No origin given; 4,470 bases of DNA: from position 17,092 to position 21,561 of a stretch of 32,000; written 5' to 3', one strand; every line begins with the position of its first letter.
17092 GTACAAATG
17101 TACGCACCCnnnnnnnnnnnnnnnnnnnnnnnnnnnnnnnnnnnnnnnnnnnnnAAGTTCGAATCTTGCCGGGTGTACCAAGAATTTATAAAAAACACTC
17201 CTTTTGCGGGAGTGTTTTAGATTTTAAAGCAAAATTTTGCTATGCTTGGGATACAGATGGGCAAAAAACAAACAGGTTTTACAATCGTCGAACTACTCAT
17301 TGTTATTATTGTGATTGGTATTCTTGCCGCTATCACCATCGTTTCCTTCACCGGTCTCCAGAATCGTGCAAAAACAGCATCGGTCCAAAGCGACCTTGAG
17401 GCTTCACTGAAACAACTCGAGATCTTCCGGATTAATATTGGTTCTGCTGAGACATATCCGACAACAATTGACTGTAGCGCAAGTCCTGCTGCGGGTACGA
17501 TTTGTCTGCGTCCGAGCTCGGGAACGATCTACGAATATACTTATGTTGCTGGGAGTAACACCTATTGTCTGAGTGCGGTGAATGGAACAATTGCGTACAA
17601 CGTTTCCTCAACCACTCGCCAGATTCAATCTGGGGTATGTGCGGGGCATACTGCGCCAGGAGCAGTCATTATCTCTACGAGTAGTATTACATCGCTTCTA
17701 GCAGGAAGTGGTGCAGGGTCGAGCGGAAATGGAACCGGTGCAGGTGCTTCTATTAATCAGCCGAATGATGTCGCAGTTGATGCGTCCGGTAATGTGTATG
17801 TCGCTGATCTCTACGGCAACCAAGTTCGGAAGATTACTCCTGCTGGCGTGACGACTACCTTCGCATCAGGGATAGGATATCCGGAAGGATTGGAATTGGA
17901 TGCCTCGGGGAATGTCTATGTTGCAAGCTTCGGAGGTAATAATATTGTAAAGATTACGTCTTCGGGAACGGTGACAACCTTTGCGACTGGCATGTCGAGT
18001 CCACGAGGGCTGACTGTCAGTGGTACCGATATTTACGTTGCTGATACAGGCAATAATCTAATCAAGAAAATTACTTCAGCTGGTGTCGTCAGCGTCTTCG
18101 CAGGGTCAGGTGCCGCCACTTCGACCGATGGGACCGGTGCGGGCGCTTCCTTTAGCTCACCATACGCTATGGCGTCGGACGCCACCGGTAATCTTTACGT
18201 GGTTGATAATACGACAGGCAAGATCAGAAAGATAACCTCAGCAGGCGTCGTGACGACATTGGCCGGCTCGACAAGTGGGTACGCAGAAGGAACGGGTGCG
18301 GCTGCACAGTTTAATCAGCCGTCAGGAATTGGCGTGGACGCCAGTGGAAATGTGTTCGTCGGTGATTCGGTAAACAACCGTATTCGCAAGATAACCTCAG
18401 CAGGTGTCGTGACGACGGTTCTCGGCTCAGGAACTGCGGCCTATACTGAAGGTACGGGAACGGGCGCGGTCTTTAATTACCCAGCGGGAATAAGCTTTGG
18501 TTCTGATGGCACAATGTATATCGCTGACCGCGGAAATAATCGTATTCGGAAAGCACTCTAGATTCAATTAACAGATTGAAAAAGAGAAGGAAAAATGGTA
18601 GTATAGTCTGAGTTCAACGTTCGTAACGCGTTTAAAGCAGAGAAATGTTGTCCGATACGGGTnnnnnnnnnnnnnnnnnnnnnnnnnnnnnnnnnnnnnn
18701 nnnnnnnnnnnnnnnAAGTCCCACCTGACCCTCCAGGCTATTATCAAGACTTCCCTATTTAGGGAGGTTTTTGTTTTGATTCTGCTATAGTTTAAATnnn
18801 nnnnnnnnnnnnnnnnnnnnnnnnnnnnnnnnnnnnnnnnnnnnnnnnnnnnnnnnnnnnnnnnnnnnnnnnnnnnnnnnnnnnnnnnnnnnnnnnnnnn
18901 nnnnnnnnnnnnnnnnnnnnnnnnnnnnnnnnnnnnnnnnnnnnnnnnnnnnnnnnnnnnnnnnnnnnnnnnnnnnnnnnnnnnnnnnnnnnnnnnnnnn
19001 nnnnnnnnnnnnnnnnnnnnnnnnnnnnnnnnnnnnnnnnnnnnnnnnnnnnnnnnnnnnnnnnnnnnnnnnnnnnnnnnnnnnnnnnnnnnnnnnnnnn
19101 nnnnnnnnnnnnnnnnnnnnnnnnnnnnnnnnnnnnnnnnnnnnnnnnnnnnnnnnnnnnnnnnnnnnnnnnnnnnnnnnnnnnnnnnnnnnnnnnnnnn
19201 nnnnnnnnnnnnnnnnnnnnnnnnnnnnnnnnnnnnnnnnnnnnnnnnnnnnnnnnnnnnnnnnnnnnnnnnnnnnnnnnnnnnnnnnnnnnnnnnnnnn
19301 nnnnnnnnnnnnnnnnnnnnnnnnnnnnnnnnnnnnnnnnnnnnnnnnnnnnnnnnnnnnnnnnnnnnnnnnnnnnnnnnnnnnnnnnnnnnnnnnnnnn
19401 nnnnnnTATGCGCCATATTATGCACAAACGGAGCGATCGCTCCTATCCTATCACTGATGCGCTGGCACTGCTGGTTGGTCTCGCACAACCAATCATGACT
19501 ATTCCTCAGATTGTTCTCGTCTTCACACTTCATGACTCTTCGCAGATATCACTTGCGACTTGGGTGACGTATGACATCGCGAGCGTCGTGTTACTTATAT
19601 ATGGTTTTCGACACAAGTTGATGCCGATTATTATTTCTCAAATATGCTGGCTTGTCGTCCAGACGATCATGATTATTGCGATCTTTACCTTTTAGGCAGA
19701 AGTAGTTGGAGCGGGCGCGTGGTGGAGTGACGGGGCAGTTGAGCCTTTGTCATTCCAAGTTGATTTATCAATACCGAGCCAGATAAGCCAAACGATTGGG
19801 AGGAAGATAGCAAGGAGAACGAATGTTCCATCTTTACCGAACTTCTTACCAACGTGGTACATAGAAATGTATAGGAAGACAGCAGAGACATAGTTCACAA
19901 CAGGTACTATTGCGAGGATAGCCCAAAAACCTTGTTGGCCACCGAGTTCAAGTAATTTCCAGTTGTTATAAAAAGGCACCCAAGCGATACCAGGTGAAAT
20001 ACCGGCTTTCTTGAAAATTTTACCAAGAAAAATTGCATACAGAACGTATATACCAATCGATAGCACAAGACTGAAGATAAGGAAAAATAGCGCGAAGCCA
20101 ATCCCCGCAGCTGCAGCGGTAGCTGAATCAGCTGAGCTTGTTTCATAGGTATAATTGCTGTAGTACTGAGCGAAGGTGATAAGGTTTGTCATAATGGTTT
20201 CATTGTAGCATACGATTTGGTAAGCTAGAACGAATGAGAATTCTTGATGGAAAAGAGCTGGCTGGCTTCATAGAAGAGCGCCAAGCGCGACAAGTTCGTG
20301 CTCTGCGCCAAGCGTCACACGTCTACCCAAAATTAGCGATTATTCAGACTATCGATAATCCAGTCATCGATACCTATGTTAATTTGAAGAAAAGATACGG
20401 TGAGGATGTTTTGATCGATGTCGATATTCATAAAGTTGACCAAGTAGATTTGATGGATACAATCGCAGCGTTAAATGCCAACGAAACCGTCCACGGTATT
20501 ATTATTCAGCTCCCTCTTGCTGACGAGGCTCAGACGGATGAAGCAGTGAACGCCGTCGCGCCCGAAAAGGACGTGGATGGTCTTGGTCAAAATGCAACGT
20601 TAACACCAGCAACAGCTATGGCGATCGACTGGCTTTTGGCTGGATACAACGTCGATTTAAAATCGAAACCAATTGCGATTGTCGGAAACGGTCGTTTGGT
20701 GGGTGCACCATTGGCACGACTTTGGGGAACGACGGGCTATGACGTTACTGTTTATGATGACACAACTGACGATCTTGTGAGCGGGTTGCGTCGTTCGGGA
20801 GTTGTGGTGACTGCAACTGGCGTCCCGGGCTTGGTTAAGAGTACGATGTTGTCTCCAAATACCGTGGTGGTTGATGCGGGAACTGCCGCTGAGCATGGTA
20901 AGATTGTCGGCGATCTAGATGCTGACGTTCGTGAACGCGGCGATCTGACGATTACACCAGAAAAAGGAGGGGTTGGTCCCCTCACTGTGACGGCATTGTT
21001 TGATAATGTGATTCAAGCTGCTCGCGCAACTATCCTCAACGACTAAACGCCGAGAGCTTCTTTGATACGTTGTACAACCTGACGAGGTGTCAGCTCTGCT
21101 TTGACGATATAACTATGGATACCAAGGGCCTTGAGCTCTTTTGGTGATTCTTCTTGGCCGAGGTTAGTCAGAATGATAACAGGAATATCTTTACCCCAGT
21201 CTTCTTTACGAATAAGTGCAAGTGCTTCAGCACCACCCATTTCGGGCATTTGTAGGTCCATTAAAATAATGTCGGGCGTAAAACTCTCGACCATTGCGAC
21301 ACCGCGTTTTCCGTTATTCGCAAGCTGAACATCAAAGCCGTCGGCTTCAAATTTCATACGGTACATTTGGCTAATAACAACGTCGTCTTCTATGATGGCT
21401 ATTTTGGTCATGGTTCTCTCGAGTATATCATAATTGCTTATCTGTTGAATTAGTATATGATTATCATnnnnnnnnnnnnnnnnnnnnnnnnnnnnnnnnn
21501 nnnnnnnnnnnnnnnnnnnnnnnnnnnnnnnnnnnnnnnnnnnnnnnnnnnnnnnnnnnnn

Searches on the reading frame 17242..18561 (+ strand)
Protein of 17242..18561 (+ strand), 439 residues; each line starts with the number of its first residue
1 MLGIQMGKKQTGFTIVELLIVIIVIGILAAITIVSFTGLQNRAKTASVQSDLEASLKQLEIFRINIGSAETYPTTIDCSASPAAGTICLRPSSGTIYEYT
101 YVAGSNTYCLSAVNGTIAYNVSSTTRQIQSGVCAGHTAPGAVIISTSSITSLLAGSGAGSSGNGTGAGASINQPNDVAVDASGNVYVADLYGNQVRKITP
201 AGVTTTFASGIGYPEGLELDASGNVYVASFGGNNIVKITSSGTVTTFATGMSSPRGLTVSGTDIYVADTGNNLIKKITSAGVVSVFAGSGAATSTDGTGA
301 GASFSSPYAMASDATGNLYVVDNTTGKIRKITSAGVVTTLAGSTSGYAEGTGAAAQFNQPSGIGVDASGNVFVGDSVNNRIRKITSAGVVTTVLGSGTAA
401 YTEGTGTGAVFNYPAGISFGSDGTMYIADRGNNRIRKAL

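Call 94: search_protein_families(library=pfam, proteins=[window:17242-18561:+], max_evalue=0.00001)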
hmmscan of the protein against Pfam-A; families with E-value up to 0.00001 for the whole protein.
window:17242-18561:+ (439 aa): 6 families
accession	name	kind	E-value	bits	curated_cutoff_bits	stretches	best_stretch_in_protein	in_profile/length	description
PF01436.27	NHL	-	3.3e-33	112.5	20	0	357-383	1-27/28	NHL repeat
PF25021.1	TEN_NHL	-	1e-23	84.4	27.1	0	352-398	136-180/357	Teneurin NHL domain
PF24684.1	Vgb_lyase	-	2.4e-13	50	50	1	174-338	57-214/290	Virginiamycin B lyase family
PF08450.18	SGL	-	7e-12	45.9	26.3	0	196-246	168-218/246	SMP-30/Gluconolactonase/LRE-like region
PF07963.17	N_methyl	-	1.8e-06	27.7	21.2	1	8-32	2-26/27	Prokaryotic N-terminal methylation motif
PF20067.5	SSL_N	-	4.4e-06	26.9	18.9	0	172-193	21-42/46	Strictosidine synthase-like, N-terminal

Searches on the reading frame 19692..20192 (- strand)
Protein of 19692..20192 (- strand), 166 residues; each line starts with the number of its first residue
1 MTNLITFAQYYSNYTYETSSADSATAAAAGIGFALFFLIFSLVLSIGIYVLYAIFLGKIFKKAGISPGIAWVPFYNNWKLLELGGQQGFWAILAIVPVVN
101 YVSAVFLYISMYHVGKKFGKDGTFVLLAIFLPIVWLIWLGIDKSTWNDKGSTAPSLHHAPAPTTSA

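Call 6: search_protein_families(library=pfam, proteins=[window:19692-20192:-], max_evalue=0.01)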
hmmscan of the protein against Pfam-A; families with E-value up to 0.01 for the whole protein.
window:19692-20192:- (166 aa): 1 family
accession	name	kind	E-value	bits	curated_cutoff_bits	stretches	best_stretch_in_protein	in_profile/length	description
PF18936.5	DUF5684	-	6.9e-16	59.1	27.4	1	70-146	3-78/81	Family of unknown function (DUF5684)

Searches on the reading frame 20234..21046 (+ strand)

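Call 6: search_protein_families(library=pfam, proteins=[window:20234-21046:+], max_evalue=0.01)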
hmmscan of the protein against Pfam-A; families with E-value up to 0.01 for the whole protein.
window:20234-21046:+ (270 aa): 2 families
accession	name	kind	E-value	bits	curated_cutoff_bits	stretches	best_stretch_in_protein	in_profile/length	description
PF02882.25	THF_DHG_CYH_C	-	2.9e-34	118.2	27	1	120-265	12-158/160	Tetrahydrofolate dehydrogenase/cyclohydrolase, NAD(P)-binding domain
PF00763.28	THF_DHG_CYH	-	1.1e-23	84.1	32.8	1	4-115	1-115/115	Tetrahydrofolate dehydrogenase/cyclohydrolase, catalytic domain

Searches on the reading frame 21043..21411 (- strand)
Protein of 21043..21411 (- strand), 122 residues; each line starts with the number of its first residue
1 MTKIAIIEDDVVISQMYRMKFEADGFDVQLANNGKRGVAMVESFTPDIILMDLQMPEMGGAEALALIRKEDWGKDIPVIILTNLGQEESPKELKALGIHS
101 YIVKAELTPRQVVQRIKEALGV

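Call 94: search_protein_families(library=pfam, proteins=[window:21043-21411:-], max_evalue=0.00001)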
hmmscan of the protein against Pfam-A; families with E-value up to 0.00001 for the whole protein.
window:21043-21411:- (122 aa): 1 family
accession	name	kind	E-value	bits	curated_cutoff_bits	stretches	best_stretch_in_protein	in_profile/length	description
PF00072.30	Response_reg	-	2.1e-22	79.9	30.2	1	4-116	1-110/111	Response regulator receiver domain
